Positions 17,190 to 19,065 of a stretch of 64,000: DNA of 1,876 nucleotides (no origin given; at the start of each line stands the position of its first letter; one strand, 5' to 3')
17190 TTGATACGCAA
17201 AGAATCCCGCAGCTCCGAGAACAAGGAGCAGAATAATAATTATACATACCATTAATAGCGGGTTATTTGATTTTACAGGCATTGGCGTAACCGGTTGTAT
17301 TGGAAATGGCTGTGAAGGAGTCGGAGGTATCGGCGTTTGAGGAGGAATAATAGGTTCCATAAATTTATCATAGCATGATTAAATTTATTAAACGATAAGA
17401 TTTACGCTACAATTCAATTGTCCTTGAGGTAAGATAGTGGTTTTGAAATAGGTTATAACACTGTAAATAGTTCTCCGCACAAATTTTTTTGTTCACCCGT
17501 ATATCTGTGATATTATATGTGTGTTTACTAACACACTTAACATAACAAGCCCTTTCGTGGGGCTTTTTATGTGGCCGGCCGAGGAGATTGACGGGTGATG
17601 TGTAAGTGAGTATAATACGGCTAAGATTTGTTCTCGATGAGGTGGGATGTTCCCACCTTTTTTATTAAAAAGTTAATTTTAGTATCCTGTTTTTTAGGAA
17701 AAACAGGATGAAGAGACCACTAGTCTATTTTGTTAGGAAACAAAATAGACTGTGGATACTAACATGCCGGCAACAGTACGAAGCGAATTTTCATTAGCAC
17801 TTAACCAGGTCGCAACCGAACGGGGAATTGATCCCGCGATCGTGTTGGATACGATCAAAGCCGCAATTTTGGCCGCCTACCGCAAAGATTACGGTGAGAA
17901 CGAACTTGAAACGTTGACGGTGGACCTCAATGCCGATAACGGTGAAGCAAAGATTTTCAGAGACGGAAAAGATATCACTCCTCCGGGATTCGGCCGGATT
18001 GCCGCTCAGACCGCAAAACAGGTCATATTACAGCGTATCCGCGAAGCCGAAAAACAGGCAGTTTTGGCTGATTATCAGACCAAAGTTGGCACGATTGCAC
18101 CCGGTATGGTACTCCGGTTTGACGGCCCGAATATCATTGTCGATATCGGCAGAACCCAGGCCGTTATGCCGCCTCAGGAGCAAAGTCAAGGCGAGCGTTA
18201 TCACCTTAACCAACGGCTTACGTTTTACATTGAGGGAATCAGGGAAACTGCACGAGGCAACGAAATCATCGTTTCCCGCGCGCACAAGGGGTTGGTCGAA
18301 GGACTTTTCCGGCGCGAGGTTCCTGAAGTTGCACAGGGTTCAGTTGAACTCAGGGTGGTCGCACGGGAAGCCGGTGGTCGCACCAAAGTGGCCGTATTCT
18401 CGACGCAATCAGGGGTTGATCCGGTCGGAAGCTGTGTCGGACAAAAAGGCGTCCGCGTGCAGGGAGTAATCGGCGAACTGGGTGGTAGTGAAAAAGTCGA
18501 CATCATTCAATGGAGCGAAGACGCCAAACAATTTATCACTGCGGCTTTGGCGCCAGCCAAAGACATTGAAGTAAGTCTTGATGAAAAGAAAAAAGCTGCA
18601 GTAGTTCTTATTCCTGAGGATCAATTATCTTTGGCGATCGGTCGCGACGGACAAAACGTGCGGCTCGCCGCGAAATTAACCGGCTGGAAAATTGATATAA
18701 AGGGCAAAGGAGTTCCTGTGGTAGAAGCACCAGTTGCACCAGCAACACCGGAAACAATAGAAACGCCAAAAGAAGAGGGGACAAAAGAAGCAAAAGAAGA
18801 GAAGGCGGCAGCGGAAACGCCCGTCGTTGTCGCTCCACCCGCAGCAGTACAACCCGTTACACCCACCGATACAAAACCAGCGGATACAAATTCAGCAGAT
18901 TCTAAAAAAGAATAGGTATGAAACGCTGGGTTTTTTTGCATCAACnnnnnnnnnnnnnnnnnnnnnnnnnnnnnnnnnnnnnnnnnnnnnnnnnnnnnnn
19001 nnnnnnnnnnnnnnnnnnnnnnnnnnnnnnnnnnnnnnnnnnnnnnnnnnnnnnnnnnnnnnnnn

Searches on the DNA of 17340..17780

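Call 20: search_rna_families(source=window, start=17340, end=17780, threshold=evalue, max_evalue=10, show_alignments=3)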
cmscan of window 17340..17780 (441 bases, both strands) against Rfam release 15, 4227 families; matches with E-value up to 10: 12.
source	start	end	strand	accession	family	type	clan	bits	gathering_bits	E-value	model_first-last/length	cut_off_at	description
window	17635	17747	+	RF00028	Intron_gpI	Intron;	-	20.7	50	0.0042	1-253/253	no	Group I catalytic intron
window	17635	17676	+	RF02433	SpF36_sRNA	Gene; sRNA;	-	19.2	48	4.8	1-51/51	no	Streptococcus sRNA SpF36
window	17662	17770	-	RF01578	RUF1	Gene; sRNA;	-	17.8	70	0.45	1-264/264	no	Plasmodium RNA of unkown function RUF1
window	17656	17741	+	RF00652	MIR478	Gene; miRNA;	-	17.7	50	3.2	1-91/91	no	MIR478 microRNA precursor family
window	17723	17744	+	RF01082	SBWMV1_UPD-PKh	Cis-reg;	-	17.3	32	1.3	1-25/25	no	Pseudoknot of upstream pseudoknot domain (UPD) of the 3'UTR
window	17690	17734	+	RF00480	HIV_FE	Cis-reg; frameshift_element;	-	17.1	45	8.6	1-52/52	no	HIV Ribosomal frameshift signal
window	17717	17755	-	RF04228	MIR6140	Gene; miRNA;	-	16.4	140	2.4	1-165/165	no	MIR6140 microRNA precursor family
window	17354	17385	-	RF01379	CRISPR-DR66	Gene; CRISPR;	CL00014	15.3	45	7.9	1-37/37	no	CRISPR RNA direct repeat element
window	17520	17541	-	RF01114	TMV_UPD-PK1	Cis-reg;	-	15.2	33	4.1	1-22/22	no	Pseudoknot of upstream pseudoknot domain (UPD) of the 3'UTR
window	17502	17571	+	RF00513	Trp_leader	Cis-reg; leader;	-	14.8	41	3.2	1-100/100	no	Tryptophan operon leader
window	17681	17711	+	RF04109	mir-1305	Gene; miRNA;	-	14.8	63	6.8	1-83/83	no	mir-1305 microRNA precursor family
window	17608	17669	+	RF02056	STnc390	Gene; sRNA;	-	12.9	50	8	1-60/60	no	Salmonella sRNA STnc390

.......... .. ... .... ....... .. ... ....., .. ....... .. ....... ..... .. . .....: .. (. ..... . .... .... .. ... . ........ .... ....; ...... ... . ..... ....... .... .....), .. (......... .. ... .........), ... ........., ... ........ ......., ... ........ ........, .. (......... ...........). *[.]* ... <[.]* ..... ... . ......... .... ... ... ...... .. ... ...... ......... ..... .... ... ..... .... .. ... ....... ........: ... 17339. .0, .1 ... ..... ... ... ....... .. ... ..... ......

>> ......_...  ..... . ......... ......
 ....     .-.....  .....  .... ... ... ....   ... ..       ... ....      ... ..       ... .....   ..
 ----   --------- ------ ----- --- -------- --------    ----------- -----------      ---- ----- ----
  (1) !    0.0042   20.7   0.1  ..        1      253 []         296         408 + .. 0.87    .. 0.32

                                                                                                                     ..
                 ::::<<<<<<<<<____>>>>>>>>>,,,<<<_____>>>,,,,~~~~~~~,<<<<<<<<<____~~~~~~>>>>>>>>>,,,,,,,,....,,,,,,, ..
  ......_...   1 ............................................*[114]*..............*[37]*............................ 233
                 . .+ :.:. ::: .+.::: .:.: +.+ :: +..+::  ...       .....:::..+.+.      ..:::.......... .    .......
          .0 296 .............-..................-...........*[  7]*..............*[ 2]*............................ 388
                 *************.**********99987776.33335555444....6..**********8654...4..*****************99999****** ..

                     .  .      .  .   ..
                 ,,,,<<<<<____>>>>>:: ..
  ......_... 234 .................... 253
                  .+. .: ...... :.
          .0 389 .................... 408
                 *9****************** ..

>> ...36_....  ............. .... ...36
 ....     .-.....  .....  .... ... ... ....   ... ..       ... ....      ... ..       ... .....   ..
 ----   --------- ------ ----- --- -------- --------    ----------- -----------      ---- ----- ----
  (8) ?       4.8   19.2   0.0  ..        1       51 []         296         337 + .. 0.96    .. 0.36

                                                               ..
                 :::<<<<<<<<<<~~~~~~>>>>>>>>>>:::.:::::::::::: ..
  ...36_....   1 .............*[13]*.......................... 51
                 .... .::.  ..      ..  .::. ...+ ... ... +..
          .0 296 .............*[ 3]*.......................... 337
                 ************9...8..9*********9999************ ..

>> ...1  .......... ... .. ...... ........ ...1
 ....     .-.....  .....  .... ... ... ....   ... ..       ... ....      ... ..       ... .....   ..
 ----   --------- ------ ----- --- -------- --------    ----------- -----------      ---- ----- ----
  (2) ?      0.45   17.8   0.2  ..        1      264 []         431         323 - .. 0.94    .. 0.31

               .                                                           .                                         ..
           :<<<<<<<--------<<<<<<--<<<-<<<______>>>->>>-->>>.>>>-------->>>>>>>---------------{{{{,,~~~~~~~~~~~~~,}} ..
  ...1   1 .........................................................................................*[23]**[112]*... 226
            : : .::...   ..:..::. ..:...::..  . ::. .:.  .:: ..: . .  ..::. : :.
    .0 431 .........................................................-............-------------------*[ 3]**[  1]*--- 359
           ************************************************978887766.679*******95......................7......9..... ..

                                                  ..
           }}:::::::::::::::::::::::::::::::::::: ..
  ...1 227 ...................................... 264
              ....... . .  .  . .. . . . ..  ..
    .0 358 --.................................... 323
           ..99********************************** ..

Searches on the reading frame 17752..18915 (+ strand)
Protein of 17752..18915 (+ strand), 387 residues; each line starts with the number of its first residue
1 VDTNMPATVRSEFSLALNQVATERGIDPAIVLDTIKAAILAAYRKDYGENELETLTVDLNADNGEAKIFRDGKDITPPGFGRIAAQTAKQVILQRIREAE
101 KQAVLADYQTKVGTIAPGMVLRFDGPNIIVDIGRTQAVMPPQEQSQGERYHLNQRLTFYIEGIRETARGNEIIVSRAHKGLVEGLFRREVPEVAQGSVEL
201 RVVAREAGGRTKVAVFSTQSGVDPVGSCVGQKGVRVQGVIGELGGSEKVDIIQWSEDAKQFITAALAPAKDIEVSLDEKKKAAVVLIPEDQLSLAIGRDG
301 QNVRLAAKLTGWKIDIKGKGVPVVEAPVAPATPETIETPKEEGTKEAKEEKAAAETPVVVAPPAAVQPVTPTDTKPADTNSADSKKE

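Call 9: search_protein_families(library=pfam, proteins=[window:17752-18915:+])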
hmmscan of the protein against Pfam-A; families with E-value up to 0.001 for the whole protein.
window:17752-18915:+ (387 aa): 3 families
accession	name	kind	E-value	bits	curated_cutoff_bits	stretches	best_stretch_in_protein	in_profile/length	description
PF13184.12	KH_5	-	6.2e-23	81.2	27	1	207-274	1-67/69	NusA-like KH domain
PF08529.16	NusA_N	-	6.2e-19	68.8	23.8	2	12-71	1-58/119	NusA N-terminal domain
PF23095.1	KH_NusA_C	-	0.00028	21.3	34.2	1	283-316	1-34/59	Transcription termination/antitermination protein NusA, KH domain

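Call 12: find_encoding_contigs(protein=window:17752-18915:+, flank=4000, max_places=6)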
Protein window:17752-18915:+ (387 aa): no gene with exactly this product is on record in the collection.

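Call 28: find_homologous_proteins(query=window:17764-18915:+, max_evalue=1e-40)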
Query window:17764-18915:+ (383 aa): 7998 proteins with E <= 1e-40 among 8000 candidates; the best 120 are listed.
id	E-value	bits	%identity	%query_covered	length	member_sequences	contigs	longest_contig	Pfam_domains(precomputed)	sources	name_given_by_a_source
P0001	5.9e-241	817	100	100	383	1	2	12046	PF13184.13,PF26594.2,PF08529.17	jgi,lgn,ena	-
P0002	6.2e-241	817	100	100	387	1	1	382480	PF13184.13,PF26594.2,PF08529.17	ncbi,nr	ncbi:MAG TPA: transcription termination factor NusA [Patescibacteria group bacterium]|nr:transcripti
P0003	1.5e-216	737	92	100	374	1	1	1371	PF13184.13,PF26594.2,PF08529.17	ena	-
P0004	1.6e-216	736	92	100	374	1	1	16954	PF13184.13,PF26594.2,PF08529.17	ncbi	-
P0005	3.0e-191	653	86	92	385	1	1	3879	PF13184.13,PF26594.2,PF08529.17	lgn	-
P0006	7.6e-191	652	82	98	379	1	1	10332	PF13184.13,PF26594.2,PF08529.17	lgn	-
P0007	8.5e-190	649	84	97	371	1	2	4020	PF13184.13,PF26594.2,PF08529.17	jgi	jgi:N utilization substance protein A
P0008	2.5e-189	647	80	100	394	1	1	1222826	PF13184.13,PF26594.2,PF08529.17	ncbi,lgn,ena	-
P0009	6.1e-188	643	85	95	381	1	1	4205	PF13184.13,PF26594.2,PF08529.17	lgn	-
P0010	1.1e-187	642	89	87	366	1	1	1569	PF13184.13,PF26594.2,PF08529.17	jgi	-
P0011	1.8e-187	641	82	98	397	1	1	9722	PF13184.13,PF26594.2,PF08529.17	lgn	-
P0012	3.4e-187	640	85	94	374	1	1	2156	PF13184.13,PF26594.2,PF08529.17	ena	-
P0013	5.3e-187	639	87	92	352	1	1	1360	PF13184.13,PF26594.2,PF08529.17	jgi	-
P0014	5.6e-187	639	83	92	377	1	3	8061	PF13184.13,PF26594.2,PF08529.17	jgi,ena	-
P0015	1.0e-186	638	89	86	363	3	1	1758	PF13184.13,PF26594.2,PF08529.17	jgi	jgi:N utilization substance protein A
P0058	1.3e-181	622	89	84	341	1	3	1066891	PF13184.13,PF26594.2,PF08529.17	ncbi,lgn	-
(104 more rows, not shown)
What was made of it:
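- On tRNA with archaeal-type (BHB) intron: The genome is Patescibacteria (NusA and neighbouring genes; calls 9, 28).
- The host is a bacterium (call 28).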

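Call 30: find_encoding_contigs(protein=P0004, flank=8000, max_places=3)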
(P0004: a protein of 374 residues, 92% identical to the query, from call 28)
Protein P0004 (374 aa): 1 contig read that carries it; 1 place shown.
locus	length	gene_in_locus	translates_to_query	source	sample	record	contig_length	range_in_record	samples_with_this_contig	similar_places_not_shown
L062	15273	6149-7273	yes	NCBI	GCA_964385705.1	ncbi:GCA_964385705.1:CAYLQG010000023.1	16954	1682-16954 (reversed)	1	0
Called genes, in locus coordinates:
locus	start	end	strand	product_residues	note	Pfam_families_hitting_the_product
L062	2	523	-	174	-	?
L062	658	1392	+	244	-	PF01628:HrcA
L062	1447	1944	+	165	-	PF01025:GrpE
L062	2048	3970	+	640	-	PF00012:HSP70, PF06723:MreB_Mbl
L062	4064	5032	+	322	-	PF00226:DnaJ, PF01556:DnaJ_C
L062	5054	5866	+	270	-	-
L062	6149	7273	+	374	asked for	PF08529:NusA_N, PF13184:KH_NusA_1st, PF26594:KH_NusA_2nd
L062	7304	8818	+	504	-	PF00009:GTP_EFTU, PF00071:Ras (faint), PF00350:Dynamin_N (faint), PF01926:MMR_HSR1, PF02421:FeoB_N (weak), PF22042:EF-G_D2, PF11987:IF-2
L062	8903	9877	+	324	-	PF01368:DHH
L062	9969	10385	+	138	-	PF00312:Ribosomal_S15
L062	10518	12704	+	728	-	PF01138:RNase_PH, PF03725:RNase_PH_C, PF03726:PNPase (weak), PF01138:RNase_PH, PF00013:KH_1, PF00575:S1, PF23459:S1_RRP5 (weak)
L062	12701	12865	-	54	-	-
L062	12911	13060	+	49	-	-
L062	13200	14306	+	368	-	PF00004:AAA, PF07728:AAA_5, PF13401:AAA_22 (faint), PF22667:Lon_lid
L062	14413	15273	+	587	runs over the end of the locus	PF00753:Lactamase_B, PF12706:Lactamase_B_2, PF22505:RNase_J_b_CASP, PF07521:RMMBL (weak), PF17770:RNase_J_C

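Call 31: find_encoding_contigs(protein=P0008, flank=8000, max_places=2)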
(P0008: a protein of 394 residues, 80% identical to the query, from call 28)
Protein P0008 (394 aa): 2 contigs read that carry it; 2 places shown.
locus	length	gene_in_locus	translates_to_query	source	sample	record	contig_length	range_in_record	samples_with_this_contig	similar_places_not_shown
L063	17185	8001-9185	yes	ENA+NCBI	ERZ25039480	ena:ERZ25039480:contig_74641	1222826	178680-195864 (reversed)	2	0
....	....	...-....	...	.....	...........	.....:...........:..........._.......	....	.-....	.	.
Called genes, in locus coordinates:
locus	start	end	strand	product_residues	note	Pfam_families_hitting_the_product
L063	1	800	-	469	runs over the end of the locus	PF01229:Glyco_hydro_39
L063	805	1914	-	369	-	PF00963:Cohesin, PF19077:Big_13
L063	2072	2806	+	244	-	PF01628:HrcA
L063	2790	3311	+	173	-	PF01025:GrpE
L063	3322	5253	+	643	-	PF00012:HSP70, PF06723:MreB_Mbl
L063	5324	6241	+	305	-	PF00226:DnaJ, PF01556:DnaJ_C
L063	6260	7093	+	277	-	PF03372:Exo_endo_phos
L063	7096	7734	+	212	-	PF00702:Hydrolase (weak)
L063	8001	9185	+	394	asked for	PF08529:NusA_N, PF13184:KH_NusA_1st, PF26594:KH_NusA_2nd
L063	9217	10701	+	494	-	PF00009:GTP_EFTU, PF00071:Ras (weak), PF01926:MMR_HSR1, PF02421:FeoB_N (weak), PF08477:Roc (weak), PF22042:EF-G_D2, PF11987:IF-2, PF03144:GTP_EFTU_D2 (weak), +1 more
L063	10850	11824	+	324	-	PF01368:DHH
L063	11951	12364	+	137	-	PF00312:Ribosomal_S15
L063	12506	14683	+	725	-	PF01138:RNase_PH, PF03725:RNase_PH_C, PF03726:PNPase (weak), PF01138:RNase_PH, PF00013:KH_1, PF00575:S1, PF23459:S1_RRP5 (faint)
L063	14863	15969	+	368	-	PF00004:AAA, PF07724:AAA_2 (faint), PF07728:AAA_5, PF13401:AAA_22 (faint), PF22667:Lon_lid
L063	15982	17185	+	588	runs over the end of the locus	PF00753:Lactamase_B, PF12706:Lactamase_B_2, PF22505:RNase_J_b_CASP, PF07521:RMMBL (weak), PF17770:RNase_J_C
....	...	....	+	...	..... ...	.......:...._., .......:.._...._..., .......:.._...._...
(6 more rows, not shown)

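Call 32: find_encoding_contigs(protein=P0058, flank=8000, max_places=2)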
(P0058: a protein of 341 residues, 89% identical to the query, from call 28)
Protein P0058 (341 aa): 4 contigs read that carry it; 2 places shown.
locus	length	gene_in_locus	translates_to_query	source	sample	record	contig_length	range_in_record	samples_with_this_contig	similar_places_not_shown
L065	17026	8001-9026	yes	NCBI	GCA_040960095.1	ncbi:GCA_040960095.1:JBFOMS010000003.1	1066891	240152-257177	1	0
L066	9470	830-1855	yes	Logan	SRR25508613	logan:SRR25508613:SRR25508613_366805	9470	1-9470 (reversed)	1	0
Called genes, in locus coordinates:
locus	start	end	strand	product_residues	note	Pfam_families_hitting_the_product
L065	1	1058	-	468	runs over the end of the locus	PF01229:Glyco_hydro_39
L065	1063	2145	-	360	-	PF00963:Cohesin, PF19077:Big_13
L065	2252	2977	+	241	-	PF01628:HrcA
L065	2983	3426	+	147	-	PF01025:GrpE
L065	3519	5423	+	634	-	PF00012:HSP70, PF06723:MreB_Mbl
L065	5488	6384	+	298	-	PF00226:DnaJ, PF01556:DnaJ_C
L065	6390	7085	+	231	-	PF04029:2-ph_phosp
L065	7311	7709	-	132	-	-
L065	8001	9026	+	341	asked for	PF08529:NusA_N, PF13184:KH_NusA_1st, PF26594:KH_NusA_2nd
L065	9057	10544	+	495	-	PF00009:GTP_EFTU, PF00071:Ras (weak), PF01926:MMR_HSR1, PF02421:FeoB_N (faint), PF08477:Roc (weak), PF22042:EF-G_D2, PF03144:GTP_EFTU_D2 (faint), PF11987:IF-2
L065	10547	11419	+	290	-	PF01368:DHH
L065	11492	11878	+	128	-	PF00312:Ribosomal_S15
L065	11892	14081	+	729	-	PF01138:RNase_PH, PF03725:RNase_PH_C (weak), PF03726:PNPase (weak), PF01138:RNase_PH, PF00013:KH_1, PF00575:S1, PF23459:S1_RRP5 (weak)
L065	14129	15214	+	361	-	PF13401:AAA_22 (faint), PF00004:AAA, PF07728:AAA_5, PF22667:Lon_lid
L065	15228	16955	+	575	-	PF00753:Lactamase_B (weak), PF12706:Lactamase_B_2 (weak), PF22505:RNase_J_b_CASP, PF07521:RMMBL (weak), PF17770:RNase_J_C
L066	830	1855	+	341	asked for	PF08529:NusA_N, PF13184:KH_NusA_1st, PF26594:KH_NusA_2nd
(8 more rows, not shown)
